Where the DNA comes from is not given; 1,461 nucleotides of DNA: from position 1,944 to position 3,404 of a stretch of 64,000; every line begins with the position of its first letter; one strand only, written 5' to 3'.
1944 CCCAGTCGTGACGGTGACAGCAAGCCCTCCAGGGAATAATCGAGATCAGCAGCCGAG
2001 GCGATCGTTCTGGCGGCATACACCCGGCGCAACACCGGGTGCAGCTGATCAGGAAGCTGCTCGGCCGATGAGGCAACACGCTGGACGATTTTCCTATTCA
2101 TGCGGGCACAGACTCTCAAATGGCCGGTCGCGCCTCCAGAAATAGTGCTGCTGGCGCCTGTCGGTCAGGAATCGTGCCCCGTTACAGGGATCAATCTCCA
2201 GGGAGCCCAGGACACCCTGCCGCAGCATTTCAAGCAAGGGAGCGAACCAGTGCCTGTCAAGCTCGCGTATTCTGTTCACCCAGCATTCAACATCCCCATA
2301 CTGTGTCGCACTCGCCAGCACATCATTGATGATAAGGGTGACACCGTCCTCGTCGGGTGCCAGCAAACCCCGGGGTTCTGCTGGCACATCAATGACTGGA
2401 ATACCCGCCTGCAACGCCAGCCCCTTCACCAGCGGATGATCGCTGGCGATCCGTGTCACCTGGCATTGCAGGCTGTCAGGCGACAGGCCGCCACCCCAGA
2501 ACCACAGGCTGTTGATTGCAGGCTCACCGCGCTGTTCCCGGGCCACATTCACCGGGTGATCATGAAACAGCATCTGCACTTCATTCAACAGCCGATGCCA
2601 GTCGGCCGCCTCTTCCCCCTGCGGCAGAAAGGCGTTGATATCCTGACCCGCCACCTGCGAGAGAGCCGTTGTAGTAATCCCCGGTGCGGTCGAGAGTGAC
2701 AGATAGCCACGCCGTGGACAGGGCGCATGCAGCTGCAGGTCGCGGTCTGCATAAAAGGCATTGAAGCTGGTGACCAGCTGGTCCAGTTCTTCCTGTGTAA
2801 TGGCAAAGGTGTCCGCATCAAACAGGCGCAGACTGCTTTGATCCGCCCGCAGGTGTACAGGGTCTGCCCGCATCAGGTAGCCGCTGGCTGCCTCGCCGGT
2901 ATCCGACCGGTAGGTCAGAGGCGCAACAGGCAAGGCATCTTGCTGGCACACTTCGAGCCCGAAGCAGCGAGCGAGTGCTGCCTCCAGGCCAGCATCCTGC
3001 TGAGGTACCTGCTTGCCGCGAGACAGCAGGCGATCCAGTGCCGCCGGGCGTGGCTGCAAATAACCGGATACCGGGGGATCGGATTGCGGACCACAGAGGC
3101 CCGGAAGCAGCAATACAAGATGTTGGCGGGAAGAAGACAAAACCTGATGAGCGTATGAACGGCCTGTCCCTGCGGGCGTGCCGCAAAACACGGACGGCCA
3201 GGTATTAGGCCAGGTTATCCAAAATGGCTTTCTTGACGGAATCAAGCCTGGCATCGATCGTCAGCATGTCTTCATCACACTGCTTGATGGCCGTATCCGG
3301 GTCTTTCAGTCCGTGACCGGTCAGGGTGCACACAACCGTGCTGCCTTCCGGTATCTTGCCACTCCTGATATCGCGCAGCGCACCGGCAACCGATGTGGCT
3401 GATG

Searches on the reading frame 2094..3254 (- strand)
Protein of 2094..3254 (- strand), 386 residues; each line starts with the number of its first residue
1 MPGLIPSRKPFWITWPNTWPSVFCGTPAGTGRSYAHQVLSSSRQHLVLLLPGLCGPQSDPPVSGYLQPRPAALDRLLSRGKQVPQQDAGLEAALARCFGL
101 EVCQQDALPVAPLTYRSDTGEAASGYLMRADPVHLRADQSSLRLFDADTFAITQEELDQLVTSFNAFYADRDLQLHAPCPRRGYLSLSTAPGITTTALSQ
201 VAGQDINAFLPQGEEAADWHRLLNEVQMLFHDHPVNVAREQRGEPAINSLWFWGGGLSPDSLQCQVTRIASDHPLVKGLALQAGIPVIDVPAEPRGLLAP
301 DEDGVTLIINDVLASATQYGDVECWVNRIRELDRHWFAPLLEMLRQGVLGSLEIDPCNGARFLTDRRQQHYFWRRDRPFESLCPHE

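Call 52: search_protein_families(library=pfam, proteins=[window:2094-3254:-])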
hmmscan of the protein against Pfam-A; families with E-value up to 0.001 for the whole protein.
window:2094-3254:- (386 aa): 1 family
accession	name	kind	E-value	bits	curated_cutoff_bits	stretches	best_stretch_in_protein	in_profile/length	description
PF10143.14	PhosphMutase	-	0.00034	21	21.5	1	128-236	58-170/170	2,3-bisphosphoglycerate-independent phosphoglycerate mutase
